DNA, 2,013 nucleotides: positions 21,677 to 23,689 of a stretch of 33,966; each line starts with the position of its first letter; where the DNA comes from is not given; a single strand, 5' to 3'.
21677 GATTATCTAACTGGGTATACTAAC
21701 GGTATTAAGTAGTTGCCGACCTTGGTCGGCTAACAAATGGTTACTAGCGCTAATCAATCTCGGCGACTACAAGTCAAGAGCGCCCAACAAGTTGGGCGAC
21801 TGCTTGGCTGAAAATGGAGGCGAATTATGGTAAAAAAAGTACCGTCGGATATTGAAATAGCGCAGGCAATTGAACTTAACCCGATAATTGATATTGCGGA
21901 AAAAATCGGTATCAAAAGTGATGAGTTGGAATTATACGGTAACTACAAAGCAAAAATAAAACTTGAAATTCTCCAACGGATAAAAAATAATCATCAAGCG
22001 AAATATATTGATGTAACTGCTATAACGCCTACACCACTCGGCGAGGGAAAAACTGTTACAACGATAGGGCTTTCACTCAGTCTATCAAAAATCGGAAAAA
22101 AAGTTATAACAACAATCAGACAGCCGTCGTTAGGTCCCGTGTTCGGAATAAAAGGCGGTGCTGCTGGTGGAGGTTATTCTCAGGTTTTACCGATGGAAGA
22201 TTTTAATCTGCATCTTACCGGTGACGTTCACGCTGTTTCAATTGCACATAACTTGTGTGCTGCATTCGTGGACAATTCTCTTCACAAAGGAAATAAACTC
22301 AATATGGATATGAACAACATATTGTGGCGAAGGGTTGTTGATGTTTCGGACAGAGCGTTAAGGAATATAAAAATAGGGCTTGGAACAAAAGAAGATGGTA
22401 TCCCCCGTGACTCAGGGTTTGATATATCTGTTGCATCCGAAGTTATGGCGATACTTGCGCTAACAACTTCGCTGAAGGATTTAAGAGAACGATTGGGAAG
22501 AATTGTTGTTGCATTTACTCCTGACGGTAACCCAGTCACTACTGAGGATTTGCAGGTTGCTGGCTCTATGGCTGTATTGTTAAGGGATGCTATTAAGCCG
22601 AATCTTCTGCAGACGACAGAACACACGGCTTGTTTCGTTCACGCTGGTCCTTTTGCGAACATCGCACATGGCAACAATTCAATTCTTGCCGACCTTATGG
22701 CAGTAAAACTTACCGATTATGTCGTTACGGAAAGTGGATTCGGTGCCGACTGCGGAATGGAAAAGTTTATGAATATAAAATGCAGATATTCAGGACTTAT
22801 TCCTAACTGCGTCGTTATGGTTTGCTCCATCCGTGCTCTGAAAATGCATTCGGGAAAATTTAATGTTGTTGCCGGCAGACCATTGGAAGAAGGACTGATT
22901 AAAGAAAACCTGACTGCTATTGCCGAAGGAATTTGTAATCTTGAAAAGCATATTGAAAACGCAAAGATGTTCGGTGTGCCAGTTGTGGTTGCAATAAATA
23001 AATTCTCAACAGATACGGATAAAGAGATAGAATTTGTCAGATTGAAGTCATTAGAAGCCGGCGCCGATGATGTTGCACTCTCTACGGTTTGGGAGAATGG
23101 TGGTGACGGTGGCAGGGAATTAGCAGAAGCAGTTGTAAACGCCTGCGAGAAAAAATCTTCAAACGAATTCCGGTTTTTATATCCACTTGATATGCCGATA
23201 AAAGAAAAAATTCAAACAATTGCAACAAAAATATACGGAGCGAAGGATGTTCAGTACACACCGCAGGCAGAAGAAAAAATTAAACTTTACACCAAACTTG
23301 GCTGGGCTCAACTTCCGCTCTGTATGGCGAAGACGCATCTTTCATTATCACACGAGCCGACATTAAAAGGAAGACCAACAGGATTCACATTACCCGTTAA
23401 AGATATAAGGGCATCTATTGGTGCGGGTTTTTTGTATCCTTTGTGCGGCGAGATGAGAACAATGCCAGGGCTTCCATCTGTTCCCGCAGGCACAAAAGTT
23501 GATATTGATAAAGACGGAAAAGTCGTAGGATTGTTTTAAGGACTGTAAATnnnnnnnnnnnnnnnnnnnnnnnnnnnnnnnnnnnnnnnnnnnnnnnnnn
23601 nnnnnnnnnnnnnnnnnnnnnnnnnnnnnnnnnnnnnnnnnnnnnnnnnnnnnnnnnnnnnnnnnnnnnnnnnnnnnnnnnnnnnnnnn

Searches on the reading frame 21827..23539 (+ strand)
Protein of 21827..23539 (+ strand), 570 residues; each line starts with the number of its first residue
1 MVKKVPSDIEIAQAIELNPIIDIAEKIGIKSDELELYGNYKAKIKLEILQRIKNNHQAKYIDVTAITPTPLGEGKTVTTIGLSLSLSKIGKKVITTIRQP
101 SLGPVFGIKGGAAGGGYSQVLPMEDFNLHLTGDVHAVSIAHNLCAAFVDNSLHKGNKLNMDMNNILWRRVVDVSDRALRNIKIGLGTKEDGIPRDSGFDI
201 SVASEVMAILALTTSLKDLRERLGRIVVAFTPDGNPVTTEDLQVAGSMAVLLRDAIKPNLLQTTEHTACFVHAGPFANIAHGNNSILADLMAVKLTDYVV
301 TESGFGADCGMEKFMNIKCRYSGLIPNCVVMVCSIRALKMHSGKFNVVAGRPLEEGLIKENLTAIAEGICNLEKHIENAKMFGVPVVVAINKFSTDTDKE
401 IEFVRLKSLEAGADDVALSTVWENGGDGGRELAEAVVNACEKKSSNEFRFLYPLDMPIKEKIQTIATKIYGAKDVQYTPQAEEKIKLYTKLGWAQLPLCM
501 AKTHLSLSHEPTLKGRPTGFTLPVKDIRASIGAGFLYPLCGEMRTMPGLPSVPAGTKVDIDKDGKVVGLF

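Call 69: search_protein_families(library=ncbifam, max_evalue=0.01, proteins=[window:21827-23539:+])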
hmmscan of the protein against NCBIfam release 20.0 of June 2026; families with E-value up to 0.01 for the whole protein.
window:21827-23539:+ (570 aa): 4 families
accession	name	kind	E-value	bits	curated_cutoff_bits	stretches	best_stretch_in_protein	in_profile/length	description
NF010030.0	PRK13505.1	equivalog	4.3e-246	817.7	652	1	5-570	2-557/557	formate--tetrahydrofolate ligase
NF010031.0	PRK13506.1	equivalog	2.4e-230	765.8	800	1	7-569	3-577/578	formate--tetrahydrofolate ligase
NF010032.0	PRK13507.1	equivalog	3.5e-204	679.3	938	1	7-570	9-587/587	formate--tetrahydrofolate ligase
TIGR03018.1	pepcterm_TyrKin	hypoth_equivalog_domain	0.00046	19.6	230.65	1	39-109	14-87/207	XrtA-associated tyrosine autokinase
